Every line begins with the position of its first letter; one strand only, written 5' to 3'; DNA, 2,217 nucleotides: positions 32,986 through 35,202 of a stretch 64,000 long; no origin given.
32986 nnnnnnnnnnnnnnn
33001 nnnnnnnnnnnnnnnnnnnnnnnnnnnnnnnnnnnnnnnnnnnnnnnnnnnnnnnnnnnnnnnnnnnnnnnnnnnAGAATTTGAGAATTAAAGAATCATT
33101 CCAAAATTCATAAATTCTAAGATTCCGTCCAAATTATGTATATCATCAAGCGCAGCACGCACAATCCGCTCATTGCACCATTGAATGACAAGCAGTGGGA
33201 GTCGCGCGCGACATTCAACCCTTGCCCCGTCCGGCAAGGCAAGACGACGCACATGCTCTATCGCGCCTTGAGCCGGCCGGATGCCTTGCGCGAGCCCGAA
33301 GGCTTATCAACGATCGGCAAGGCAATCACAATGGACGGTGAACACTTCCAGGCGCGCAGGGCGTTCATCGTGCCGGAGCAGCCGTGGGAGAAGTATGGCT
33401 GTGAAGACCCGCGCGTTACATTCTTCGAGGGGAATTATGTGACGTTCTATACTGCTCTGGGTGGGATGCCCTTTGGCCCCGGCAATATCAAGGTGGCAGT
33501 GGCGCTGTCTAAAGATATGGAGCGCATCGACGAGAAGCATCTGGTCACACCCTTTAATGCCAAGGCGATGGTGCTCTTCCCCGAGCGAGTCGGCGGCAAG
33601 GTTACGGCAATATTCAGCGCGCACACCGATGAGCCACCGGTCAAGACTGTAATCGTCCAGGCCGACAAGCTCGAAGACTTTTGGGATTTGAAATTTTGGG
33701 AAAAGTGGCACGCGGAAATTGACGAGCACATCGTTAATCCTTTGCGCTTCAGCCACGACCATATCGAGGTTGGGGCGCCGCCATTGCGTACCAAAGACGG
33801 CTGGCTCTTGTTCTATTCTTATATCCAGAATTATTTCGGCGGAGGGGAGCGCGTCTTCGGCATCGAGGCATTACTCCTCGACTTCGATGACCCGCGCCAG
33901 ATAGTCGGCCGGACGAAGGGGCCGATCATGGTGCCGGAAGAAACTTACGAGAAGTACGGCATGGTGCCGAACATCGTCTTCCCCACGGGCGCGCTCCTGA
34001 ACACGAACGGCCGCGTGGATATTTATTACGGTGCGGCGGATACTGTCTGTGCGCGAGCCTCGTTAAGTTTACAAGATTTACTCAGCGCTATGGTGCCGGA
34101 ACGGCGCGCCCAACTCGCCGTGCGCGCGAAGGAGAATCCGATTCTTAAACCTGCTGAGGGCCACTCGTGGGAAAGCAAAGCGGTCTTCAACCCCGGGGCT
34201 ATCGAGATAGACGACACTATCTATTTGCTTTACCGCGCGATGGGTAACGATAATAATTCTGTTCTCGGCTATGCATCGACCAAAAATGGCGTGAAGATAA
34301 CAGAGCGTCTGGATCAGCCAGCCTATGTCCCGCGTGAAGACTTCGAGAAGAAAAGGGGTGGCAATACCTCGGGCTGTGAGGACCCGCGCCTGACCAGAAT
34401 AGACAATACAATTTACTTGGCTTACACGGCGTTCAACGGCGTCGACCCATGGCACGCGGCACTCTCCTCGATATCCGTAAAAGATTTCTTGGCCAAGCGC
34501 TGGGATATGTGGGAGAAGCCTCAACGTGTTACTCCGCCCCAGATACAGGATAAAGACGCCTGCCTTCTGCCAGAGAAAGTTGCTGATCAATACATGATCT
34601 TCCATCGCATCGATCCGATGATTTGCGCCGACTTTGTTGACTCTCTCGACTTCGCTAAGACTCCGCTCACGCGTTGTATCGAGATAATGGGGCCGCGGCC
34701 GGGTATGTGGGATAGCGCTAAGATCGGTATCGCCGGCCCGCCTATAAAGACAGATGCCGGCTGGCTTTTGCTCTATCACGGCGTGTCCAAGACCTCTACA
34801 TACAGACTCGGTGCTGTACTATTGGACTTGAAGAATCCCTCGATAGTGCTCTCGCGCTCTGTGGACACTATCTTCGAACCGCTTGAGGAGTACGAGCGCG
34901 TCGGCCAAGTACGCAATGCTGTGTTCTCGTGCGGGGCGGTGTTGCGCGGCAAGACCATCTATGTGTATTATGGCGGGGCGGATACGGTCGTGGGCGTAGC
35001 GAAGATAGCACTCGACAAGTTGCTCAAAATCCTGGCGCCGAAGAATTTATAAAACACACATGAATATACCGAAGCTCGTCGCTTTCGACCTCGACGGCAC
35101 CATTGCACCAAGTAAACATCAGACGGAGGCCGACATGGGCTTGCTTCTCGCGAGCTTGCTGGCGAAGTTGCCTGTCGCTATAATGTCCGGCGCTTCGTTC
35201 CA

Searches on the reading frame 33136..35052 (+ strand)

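Call 7: search_protein_families(library=pfam, proteins=[window:33136-35052:+], max_evalue=0.01)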
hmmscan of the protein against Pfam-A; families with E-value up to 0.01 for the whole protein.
window:33136-35052:+ (638 aa): 1 family
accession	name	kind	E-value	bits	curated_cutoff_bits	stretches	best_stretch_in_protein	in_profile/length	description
PF04041.19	Glyco_hydro_130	-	1.4e-90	303.9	26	2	341-633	18-318/320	beta-1,4-mannooligosaccharide phosphorylase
